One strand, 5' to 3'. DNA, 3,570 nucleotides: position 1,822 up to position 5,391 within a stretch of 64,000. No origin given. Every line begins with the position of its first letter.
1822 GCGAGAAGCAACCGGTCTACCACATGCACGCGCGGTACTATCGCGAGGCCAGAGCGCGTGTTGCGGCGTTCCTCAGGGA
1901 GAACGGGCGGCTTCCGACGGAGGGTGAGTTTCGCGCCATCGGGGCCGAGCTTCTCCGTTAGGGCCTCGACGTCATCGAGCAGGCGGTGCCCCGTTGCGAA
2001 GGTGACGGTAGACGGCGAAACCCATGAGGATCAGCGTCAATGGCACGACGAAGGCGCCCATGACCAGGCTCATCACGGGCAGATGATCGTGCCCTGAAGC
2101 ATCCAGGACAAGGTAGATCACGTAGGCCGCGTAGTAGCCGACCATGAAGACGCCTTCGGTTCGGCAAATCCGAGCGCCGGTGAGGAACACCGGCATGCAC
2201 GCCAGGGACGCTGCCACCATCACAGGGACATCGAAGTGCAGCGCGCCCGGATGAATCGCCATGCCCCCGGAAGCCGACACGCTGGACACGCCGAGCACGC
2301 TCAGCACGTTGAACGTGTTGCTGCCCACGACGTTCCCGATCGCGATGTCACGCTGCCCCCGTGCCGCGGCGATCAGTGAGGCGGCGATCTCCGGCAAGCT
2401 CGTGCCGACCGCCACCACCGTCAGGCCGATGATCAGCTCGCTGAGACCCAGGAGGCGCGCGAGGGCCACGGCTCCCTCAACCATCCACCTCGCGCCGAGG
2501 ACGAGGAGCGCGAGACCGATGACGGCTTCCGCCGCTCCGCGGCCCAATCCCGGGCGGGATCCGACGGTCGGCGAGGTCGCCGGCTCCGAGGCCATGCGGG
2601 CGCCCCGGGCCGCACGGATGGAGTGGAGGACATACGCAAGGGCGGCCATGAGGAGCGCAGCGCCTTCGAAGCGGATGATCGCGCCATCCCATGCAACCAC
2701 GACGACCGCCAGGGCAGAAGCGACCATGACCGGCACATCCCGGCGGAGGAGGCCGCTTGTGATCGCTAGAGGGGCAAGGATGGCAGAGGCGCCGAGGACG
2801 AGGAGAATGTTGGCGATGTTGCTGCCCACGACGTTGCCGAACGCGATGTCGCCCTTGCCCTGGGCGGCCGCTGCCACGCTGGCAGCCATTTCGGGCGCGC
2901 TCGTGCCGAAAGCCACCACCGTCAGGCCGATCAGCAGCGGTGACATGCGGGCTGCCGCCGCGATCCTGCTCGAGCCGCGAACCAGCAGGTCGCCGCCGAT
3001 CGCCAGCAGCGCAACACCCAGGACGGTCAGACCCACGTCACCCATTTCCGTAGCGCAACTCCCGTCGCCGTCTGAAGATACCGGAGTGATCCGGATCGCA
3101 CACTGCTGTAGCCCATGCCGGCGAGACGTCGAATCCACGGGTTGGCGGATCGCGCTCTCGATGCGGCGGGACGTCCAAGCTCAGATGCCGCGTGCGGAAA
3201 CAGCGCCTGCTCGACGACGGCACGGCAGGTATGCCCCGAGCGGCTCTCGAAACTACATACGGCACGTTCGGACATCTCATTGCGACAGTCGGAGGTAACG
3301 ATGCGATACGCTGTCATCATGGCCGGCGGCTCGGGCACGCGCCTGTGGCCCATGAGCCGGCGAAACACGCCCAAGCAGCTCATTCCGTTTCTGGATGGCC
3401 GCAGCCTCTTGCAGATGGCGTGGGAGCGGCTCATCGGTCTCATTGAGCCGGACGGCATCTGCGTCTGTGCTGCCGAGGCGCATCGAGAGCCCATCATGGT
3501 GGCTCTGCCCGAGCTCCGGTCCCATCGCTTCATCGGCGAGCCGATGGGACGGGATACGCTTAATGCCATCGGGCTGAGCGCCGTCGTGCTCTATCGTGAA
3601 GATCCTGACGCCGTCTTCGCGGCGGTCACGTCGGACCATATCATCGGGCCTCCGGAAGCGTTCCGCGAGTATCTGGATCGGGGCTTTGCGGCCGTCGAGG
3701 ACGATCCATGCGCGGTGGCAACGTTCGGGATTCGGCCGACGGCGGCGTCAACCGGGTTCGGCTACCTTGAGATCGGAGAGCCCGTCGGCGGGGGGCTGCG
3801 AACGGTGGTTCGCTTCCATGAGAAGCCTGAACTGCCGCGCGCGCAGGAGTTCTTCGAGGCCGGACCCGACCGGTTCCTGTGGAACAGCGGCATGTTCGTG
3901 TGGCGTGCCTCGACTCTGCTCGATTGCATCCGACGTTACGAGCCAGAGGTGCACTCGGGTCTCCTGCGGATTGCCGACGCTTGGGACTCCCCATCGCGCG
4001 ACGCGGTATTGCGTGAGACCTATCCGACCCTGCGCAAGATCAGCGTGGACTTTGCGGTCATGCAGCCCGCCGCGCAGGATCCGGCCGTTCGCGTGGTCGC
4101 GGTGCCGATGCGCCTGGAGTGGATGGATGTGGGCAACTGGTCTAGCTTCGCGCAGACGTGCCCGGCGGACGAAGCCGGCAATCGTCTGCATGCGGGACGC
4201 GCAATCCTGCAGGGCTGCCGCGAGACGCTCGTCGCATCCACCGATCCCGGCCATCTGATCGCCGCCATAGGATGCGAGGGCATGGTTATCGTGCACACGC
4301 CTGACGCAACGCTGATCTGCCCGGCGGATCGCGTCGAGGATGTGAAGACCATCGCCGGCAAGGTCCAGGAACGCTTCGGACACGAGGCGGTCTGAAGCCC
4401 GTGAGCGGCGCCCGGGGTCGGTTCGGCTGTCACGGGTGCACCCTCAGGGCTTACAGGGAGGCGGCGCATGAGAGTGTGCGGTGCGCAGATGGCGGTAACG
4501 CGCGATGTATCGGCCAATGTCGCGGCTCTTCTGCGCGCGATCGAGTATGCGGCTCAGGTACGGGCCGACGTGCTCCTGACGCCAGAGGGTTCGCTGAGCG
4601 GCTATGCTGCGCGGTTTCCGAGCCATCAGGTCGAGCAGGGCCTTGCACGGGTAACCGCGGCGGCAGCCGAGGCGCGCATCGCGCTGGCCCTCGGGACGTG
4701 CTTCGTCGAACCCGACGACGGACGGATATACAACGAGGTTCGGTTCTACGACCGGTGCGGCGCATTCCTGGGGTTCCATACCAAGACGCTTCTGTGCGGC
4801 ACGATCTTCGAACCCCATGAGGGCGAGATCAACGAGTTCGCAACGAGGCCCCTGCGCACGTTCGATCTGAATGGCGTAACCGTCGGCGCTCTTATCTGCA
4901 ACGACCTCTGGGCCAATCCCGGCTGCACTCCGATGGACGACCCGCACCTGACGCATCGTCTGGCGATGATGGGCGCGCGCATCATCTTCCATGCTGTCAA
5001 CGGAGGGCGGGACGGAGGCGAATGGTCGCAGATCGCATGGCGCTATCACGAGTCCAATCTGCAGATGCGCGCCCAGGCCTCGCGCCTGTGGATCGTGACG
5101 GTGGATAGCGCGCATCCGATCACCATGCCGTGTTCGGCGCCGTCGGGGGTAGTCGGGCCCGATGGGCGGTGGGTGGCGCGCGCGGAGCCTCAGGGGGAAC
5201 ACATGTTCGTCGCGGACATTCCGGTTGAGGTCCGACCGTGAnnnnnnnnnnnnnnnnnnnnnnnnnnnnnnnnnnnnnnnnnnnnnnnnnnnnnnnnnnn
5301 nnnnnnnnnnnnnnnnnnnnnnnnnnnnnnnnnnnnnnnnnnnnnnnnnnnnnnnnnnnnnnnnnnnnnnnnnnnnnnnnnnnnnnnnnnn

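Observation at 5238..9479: HzsA-like haem beta-propeller protein paired with a multihaem-c/FdnI-like cytochrome-b fusion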

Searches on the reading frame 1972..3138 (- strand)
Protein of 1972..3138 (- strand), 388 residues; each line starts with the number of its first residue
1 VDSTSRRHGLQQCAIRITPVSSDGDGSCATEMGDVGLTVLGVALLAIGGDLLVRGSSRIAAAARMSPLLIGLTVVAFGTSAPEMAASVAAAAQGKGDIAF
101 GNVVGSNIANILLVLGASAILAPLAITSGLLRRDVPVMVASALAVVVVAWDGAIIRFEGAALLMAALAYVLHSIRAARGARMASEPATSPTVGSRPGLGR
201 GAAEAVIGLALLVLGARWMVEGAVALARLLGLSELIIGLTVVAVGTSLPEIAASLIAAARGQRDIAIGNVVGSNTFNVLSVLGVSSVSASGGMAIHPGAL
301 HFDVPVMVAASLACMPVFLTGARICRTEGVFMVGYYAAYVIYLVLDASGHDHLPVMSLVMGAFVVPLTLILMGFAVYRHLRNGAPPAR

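Call 4: search_protein_families(library=pfam, proteins=[window:1972-3138:-], max_evalue=0.01)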
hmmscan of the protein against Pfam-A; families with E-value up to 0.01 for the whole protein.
window:1972-3138:- (388 aa): 1 family
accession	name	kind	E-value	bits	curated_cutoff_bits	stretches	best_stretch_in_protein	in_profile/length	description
PF01699.29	Na_Ca_ex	-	6.4e-61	205.2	24.9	2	206-344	7-150/151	Sodium/calcium exchanger protein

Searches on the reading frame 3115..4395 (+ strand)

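Call 4: search_protein_families(library=pfam, proteins=[window:3115-4395:+], max_evalue=0.01)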
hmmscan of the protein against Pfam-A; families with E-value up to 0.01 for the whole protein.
window:3115-4395:+ (426 aa): 3 families
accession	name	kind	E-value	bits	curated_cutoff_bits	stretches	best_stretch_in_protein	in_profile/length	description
PF00483.29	NTP_transferase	-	1.2e-34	120.5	21.2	1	66-350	2-240/245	Nucleotidyl transferase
PF22640.1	ManC_GMP_beta-helix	-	9e-11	42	27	1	369-414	9-52/55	MannoseP isomerase/GMP-like beta-helix domain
PF12804.13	NTP_transf_3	-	6.8e-06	26.8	27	1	66-190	1-111/160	MobA-like NTP transferase domain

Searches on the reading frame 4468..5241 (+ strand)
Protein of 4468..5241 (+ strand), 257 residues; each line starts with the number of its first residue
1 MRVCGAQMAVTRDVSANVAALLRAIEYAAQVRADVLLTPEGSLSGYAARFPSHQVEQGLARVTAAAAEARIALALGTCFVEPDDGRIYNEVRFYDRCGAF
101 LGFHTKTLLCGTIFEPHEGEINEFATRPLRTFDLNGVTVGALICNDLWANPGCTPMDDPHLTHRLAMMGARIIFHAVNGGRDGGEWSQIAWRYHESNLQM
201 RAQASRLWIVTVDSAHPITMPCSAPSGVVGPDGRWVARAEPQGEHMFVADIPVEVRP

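Call 4: search_protein_families(library=pfam, proteins=[window:4468-5241:+], max_evalue=0.01)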
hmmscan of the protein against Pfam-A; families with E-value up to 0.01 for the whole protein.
window:4468-5241:+ (257 aa): 1 family
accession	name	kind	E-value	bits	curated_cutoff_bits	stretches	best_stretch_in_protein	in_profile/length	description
PF00795.27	CN_hydrolase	-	4.7e-20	72.4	23.2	1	4-254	5-249/256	Carbon-nitrogen hydrolase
